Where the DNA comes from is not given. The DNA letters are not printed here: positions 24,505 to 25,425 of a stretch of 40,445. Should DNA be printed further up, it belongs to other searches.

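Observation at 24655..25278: PghP-like poly-gamma-glutamate hydrolase encoded inside the tail/baseplate gene block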

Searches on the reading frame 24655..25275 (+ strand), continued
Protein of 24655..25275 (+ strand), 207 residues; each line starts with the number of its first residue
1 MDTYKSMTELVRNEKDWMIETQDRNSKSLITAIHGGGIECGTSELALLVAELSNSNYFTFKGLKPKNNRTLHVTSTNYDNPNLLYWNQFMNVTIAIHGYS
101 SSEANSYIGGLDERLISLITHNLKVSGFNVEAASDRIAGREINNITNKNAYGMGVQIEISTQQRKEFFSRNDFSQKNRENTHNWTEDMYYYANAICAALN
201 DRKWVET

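Call 32: fold_search(model_id=the predicted structure, library=pdb)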
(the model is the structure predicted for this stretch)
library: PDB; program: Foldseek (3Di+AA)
matches with E <= 10: 857; with E <= 0.001: 11
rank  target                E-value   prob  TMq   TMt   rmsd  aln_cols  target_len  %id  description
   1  3a9l_A                8.6e-24  1.00  0.95  0.95   1.1       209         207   36  Structure of Bacteriophage poly-gamma-glutamate hydrolase (released 2010-11-10)
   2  21dc                  1.9e-22  1.00  0.91  0.94   1.2       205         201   38  Crystal structure of poly-gamma-glutamate hydrolase from Bacillus phage PM1 (released 2026-04-08)
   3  5onj_A                1.2e-21  1.00  0.89  0.92   1.6       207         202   34  YnDL in Complex with 5 amino acid (PGA) complex (released 2018-08-29)
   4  2odf_C                1.3e-04  1.00  0.51  0.44   8.2       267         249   13  The crystal structure of gene product Atu2144 from Agrobacterium tumefaciens (released 2007-01-23)
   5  3vr0_A                3.4e-04  1.00  0.43  0.38   9.8       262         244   12  Crystal structure of Pyrococcus furiosus PbaB, an archaeal proteasome activator (released 2013-04-03)
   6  2odf_D                4.6e-04  1.00  0.54  0.46   6.9       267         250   10  The crystal structure of gene product Atu2144 from Agrobacterium tumefaciens (released 2007-01-23)
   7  3vr0_D                4.9e-04  1.00  0.43  0.37   9.8       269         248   13  Crystal structure of Pyrococcus furiosus PbaB, an archaeal proteasome activator (released 2013-04-03)
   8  2q7s_B                5.2e-04  1.00  0.45  0.35  11.3       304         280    9  Crystal structure of N-formylglutamate amidohydrolase (YP_297560.1) from Ralstonia eutropha JMP134 at 2.00 A resolutio (released 2007-06-19)
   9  2odf_A                5.5e-04  1.00  0.50  0.43   8.8       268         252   12  The crystal structure of gene product Atu2144 from Agrobacterium tumefaciens (released 2007-01-23)
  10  1xov                  5.9e-04  1.00  0.45  0.31   6.3       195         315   14  The crystal structure of the listeria monocytogenes bacteriophage PSA endolysin PlyPSA (released 2005-10-18)
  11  3vr0_C                8.5e-04  0.99  0.43  0.37  10.0       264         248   14  Crystal structure of Pyrococcus furiosus PbaB, an archaeal proteasome activator (released 2013-04-03)
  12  2odf_B                1.0e-03  1.00  0.53  0.45   8.0       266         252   12  The crystal structure of gene product Atu2144 from Agrobacterium tumefaciens (released 2007-01-23)
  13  2odf_E                1.2e-03  1.00  0.49  0.41   9.0       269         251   12  The crystal structure of gene product Atu2144 from Agrobacterium tumefaciens (released 2007-01-23)
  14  3of3_D                3.9e-03  0.97  0.42  0.37   9.4       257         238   10  Crystal structure of PNP with an inhibitor DADME_immH from Vibrio cholerae (released 2010-09-01)
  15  3h8e_A                4.7e-03  0.96  0.45  0.23  10.3       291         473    9  Low pH native structure of leucine aminopeptidase from Pseudomonas putida (released 2010-04-14)
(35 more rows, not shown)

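Call 54: find_related_loci(query=A1, collection=genome_contigs, flank=10000)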
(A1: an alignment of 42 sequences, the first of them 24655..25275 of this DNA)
Query A1 (207 aa) in genome_contigs; peptide patterns used: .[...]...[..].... (x = any residue, [..] = any of these).
600 stretches matched a pattern (row limit reached: there are more); 516 encode a relative of the query (tblastn E <= 1e-3); the best 80 are kept; 80 distinct loci.
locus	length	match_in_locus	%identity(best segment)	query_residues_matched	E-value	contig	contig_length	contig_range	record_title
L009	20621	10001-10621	100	1-207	4e-141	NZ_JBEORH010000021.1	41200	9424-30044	Nocardioides sp. NPDC127503 NPDC127503_77_D1.ctg-0021, whole genome shotgun sequence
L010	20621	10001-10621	100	1-207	4e-141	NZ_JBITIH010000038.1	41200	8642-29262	Micromonospora sp. NPDC050417 NPDC050417_58_G12.ctg-0038, whole genome shotgun sequence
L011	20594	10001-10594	55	2-199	2e-68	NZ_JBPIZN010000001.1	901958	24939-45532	Staphylococcus auricularis strain FT543_184 NODE_1_length_901958_cov_349.851724, whole genome shotgun sequence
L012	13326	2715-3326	42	2-202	1e-51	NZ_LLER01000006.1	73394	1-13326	Staphylococcus auricularis strain DSM 20609 contig_6, whole genome shotgun sequence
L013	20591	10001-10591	45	2-195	1e-50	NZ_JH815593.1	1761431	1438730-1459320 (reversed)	Staphylococcus massiliensis CCUG 55927 scaffold00001, whole genome shotgun sequence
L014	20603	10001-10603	44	2-199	6e-49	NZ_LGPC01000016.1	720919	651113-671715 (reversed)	Staphylococcus sp. NAM3COL9 strain NA309 scaffold000016, whole genome shotgun sequence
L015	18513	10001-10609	42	1-199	2e-48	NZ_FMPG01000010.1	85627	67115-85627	Staphylococcus caeli strain 82B, whole genome shotgun sequence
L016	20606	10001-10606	43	2-199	7e-48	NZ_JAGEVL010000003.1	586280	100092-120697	Staphylococcus shinii strain K22-5M NODE_2_lenGTh_586280_Cov_93.459629, whole genome shotgun sequence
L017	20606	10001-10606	44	2-199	2e-47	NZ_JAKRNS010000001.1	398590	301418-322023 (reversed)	Staphylococcus sp. ACRSN NODE_1_length_398590_cov_26.130956_pilon, whole genome shotgun sequence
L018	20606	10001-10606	44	2-199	1e-47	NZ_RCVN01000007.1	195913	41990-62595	Staphylococcus pseudoxylosus strain S04009 NODE_7_length_195913_cov_39.943224, whole genome shotgun sequence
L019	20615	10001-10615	41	2-202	7e-47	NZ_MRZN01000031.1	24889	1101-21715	Staphylococcus edaphicus strain CCM 8730 NODE_31_length_24889_cov_313.523, whole genome shotgun sequence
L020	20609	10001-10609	44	2-201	3e-46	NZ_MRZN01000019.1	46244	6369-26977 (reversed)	Staphylococcus edaphicus strain CCM 8730 NODE_19_length_46244_cov_287.049, whole genome shotgun sequence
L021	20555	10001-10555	43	16-199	1e-45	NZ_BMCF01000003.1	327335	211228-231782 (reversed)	Staphylococcus nepalensis strain CCM 7045 sequence03, whole genome shotgun sequence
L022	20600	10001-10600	43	2-198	7e-45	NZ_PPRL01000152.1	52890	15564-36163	Staphylococcus ureilyticus strain DSM 6718 cbf8068a-d397-401c-8aca-f805f66121a9_c155, whole genome shotgun sequence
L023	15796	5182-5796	41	2-203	3e-44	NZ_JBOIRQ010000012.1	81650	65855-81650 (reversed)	Staphylococcus caeli strain AS0241 contig00012, whole genome shotgun sequence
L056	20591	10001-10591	38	2-201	3e-37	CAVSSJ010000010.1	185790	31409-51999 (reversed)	MAG: uncultured Carnobacteriaceae bacterium isolate MFD05674.bin.4.515 genome assembly, contig: contig_58190, whole geno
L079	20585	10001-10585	39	2-199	1e-34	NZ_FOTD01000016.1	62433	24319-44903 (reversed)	Trichococcus palustris strain DSM 9172, whole genome shotgun sequence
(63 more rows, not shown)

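Call 55: find_related_loci(query=A1, collection=viral_contigs, flank=10000)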
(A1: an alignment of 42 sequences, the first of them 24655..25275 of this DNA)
Query A1 (207 aa) in viral_contigs; peptide patterns used: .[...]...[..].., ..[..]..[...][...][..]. (x = any residue, [..] = any of these).
257 stretches matched a pattern; 232 encode a relative of the query (tblastn E <= 1e-3); the best 80 are kept; 80 distinct loci.
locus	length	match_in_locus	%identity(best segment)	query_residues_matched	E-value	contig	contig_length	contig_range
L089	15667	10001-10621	100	1-207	2e-140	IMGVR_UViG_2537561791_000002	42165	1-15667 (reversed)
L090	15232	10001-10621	100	1-207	2e-140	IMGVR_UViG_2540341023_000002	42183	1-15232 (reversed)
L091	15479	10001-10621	100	1-207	2e-140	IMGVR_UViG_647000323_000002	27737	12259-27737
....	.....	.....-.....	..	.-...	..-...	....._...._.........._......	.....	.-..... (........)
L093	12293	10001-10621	99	1-207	5e-140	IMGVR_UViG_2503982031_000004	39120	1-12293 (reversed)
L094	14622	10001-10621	99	1-207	2e-139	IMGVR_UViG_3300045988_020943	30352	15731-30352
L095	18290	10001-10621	99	1-207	1e-139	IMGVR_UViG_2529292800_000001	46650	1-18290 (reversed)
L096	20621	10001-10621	99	1-207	2e-139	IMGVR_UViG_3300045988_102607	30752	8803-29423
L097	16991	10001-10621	97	1-207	2e-138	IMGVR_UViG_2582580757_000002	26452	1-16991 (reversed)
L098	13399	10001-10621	96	1-207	4e-136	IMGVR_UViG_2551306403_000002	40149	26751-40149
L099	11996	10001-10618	96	1-206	2e-135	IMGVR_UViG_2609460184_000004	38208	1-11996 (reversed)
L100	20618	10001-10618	95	1-206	5e-135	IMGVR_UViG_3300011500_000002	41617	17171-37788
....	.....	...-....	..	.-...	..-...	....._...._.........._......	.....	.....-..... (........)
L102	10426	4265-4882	95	1-206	2e-133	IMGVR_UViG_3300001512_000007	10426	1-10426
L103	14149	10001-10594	55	2-199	7e-69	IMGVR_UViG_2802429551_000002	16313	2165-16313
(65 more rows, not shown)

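Call 70: list_cluster_members(proteins=[window:24655-25275:+])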
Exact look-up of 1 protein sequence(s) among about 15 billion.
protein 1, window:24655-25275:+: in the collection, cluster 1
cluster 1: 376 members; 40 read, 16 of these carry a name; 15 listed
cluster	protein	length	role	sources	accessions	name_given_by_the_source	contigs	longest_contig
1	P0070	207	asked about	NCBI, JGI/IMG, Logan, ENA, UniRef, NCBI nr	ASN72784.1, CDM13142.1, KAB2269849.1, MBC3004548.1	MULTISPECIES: poly-gamma-glutamate hydrolase family protein [Bacillati] | phage replication-related protein YjqB (UPF0714/DUF867 family) | Phage-related replication protein n=2 Tax=root TaxID=1 RepID=A0A2H4JC07_9CAUD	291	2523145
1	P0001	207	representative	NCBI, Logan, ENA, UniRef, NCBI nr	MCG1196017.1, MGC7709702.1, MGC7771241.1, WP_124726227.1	poly-gamma-glutamate hydrolase family protein [Staphylococcus epidermidis] | poly-gamma-glutamate hydrolase family protein n=1 Tax=Staphylococcus epidermidis ...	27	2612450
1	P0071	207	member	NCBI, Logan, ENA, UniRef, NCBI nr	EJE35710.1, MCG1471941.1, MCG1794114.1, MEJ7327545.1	poly-gamma-glutamate hydrolase family protein [Staphylococcus epidermidis] | poly-gamma-glutamate hydrolase family protein n=2 Tax=Staphylococcus epidermidis ...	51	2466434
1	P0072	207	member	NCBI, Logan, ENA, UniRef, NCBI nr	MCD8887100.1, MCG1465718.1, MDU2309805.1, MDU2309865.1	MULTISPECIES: poly-gamma-glutamate hydrolase family protein [Staphylococcus] | poly-gamma-glutamate hydrolase family protein n=1 Tax=Staphylococcus TaxID=1279 ...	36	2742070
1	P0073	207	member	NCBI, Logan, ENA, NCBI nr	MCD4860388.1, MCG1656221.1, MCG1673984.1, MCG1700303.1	poly-gamma-glutamate hydrolase family protein [Staphylococcus epidermidis] | poly-gamma-glutamate hydrolase family protein [Campylobacter coli]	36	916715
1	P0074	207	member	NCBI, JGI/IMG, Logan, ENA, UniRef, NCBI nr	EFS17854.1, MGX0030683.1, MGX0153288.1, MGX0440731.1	poly-gamma-glutamate hydrolase family protein [Staphylococcus capitis] | poly-gamma-glutamate hydrolase family protein n=1 Tax=Staphylococcus capitis TaxID=29388 ...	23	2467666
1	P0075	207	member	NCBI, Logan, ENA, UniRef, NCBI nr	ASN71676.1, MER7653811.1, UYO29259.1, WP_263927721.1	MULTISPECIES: poly-gamma-glutamate hydrolase family protein [Bacillati] | Phage-related replication protein n=1 Tax=uncultured Caudovirales phage TaxID=2100421 ... | poly-gamma-glutamate hydrolase family protein [Staphylococcus epidermidis]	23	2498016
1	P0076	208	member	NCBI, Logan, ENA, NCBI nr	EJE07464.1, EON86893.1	hypothetical protein HMPREF9984_00126 [Staphylococcus epidermidis NIHLM037]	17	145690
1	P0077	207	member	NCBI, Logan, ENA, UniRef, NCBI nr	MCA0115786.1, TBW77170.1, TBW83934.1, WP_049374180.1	poly-gamma-glutamate hydrolase family protein [Staphylococcus epidermidis] | poly-gamma-glutamate hydrolase family protein n=1 Tax=Staphylococcus epidermidis ...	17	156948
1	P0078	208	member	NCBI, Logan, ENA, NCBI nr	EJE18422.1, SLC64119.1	hypothetical protein HMPREF9978_02361 [Staphylococcus epidermidis NIHLM015]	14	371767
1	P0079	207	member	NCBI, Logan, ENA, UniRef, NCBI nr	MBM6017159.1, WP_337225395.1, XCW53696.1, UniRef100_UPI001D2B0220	poly-gamma-glutamate hydrolase family protein [Staphylococcus capitis] | poly-gamma-glutamate hydrolase family protein n=1 Tax=Staphylococcus capitis TaxID=29388 ... | poly-gamma-glutamate hydrolase family protein [Staphylococcus epidermidis]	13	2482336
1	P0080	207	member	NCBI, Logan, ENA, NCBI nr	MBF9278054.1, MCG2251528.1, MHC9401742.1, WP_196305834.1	poly-gamma-glutamate hydrolase family protein [Staphylococcus epidermidis]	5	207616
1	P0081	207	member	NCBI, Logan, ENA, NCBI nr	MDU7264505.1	MAG: poly-gamma-glutamate hydrolase family protein [Staphylococcus epidermidis] | poly-gamma-glutamate hydrolase family protein [Staphylococcus epidermidis]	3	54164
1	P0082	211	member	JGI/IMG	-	hypothetical protein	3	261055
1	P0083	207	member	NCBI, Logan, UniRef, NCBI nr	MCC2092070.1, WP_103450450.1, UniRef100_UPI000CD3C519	poly-gamma-glutamate hydrolase family protein [Staphylococcus epidermidis] | poly-gamma-glutamate hydrolase family protein n=1 Tax=Staphylococcus epidermidis ...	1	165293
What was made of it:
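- The exact protein sits on many S. epidermidis chromosomes as part of prophages (call 70).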

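Call 93: find_encoding_contigs(protein=P0014, flank=10000, max_places=3)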
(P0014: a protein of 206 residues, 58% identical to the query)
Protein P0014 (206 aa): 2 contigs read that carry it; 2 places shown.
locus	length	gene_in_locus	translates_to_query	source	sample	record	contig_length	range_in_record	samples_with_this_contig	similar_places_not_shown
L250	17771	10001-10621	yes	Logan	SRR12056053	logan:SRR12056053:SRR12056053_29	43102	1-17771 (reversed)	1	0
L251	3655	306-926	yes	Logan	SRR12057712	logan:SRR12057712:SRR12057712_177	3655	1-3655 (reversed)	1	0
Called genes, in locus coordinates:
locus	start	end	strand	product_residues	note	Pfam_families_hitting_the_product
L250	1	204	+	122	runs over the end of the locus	PF12363:Phage_TAC_12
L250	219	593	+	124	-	-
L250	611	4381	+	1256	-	-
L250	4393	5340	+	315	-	PF05709:Sipho_tail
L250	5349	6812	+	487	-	PF24650:TT1_Tal, PF06605:Prophage_tail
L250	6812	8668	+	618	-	PF00246:Peptidase_M14, PF10994:DUF2817, PF24827:AstE_AspA_cat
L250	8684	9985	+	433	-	PF10651:BppU_N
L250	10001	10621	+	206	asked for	PF05908:Gamma_PGA_hydro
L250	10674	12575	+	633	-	PF05257:CHAP, PF01832:Glucosaminidase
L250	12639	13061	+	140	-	-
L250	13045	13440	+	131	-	-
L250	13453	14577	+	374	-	PF10651:BppU_N, PF01391:Collagen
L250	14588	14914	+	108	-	-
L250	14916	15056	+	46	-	-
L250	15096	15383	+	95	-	PF04688:Holin_SPP1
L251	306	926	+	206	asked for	PF05908:Gamma_PGA_hydro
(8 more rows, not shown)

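Call 97: get_annotated_region(hit=H16, flank=300)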
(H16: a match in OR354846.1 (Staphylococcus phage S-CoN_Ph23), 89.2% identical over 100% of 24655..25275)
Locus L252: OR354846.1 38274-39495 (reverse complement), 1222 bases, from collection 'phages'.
description: Staphylococcus phage S-CoN_Ph23, complete genome.
organism: Staphylococcus phage S-CoN_Ph23 (NCBI taxid 3076580)
taxonomy: Viruses; Duplodnaviria; Heunggongvirae; Uroviricota; Caudoviricetes
host: Staphylococcus sp.; source: -; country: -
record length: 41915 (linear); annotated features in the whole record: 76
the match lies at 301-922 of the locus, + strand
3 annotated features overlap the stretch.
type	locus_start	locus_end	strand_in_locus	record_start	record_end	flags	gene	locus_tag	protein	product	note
CDS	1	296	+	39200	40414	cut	-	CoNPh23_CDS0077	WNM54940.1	minor tail protein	-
CDS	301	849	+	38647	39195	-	-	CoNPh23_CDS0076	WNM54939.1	poly-gamma-glutamate hydrolase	-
CDS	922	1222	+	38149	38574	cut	-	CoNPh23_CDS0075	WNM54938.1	tail protein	-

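Call 104: search_protein_families(library=pfam, proteins=[L056:11567-12592:-, L056:12613-13065:-, L056:13035-14372:-, L056:9965-10594:+, L079:10695-11723:-, L079:11740-12192:-, L079:12162-13370:-, L079:9884-10594:+], max_evalue=0.0001)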
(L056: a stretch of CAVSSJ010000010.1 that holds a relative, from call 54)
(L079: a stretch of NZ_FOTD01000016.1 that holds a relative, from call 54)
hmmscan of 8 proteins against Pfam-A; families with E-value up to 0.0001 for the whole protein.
L056:11567-12592:- (341 aa): 1 family
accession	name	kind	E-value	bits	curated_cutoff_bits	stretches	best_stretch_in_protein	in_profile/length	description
PF09587.15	PGA_cap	-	4.1e-29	102.3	27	1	139-262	96-253/255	Bacterial capsule synthesis protein PGA_cap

L056:12613-13065:- (150 aa): 1 family
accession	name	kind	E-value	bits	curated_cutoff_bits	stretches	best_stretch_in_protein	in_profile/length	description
PF14102.11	Caps_synth_CapC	-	5.5e-36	124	27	1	11-127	1-118/119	Capsule biosynthesis CapC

L056:13035-14372:- (445 aa): 1 family
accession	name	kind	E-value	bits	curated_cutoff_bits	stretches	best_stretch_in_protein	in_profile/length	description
PF08245.18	Mur_ligase_M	-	6.3e-07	30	24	1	79-232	3-143/200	Mur ligase middle domain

L056:9965-10594:+ (210 aa): 1 family
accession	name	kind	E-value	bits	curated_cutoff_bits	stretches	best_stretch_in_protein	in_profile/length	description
PF05908.16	Gamma_PGA_hydro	-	1.5e-59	201.1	22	1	15-202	1-191/191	Poly-gamma-glutamate hydrolase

L079:10695-11723:- (342 aa): 1 family
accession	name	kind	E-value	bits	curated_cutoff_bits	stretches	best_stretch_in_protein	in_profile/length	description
PF09587.15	PGA_cap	-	7.8e-29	101.4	27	1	140-263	96-253/255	Bacterial capsule synthesis protein PGA_cap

L079:11740-12192:- (150 aa): 1 family
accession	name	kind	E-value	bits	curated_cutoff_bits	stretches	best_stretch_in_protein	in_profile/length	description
PF14102.11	Caps_synth_CapC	-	5.5e-36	124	27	1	11-127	1-118/119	Capsule biosynthesis CapC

L079:12162-13370:- (402 aa): 1 family
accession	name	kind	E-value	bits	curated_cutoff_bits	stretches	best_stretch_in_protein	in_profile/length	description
PF08245.18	Mur_ligase_M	-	7.9e-07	29.7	24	1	36-189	3-143/200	Mur ligase middle domain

L079:9884-10594:+ (237 aa): 1 family
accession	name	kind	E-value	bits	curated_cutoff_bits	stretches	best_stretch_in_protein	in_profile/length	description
PF05908.16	Gamma_PGA_hydro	-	4.4e-58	196.4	22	1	42-229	1-191/191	Poly-gamma-glutamate hydrolase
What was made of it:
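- In two Lactobacillales genomes a PF05908 gene sits next to a capB-capC-capA operon (call 104). In other Bacilli, PF05908 genes sit beside capBCA operons (call 104).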

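Call 108: search_protein_families(library=padloc, proteins=[window:24655-25275:+], max_evalue=0.001)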
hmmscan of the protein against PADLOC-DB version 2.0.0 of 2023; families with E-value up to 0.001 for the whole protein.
window:24655-25275:+ (207 aa): 1 family
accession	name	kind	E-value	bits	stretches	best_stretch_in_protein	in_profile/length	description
PDLC04800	PDC-S02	-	0.00075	17.8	0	139-187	45-93/129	-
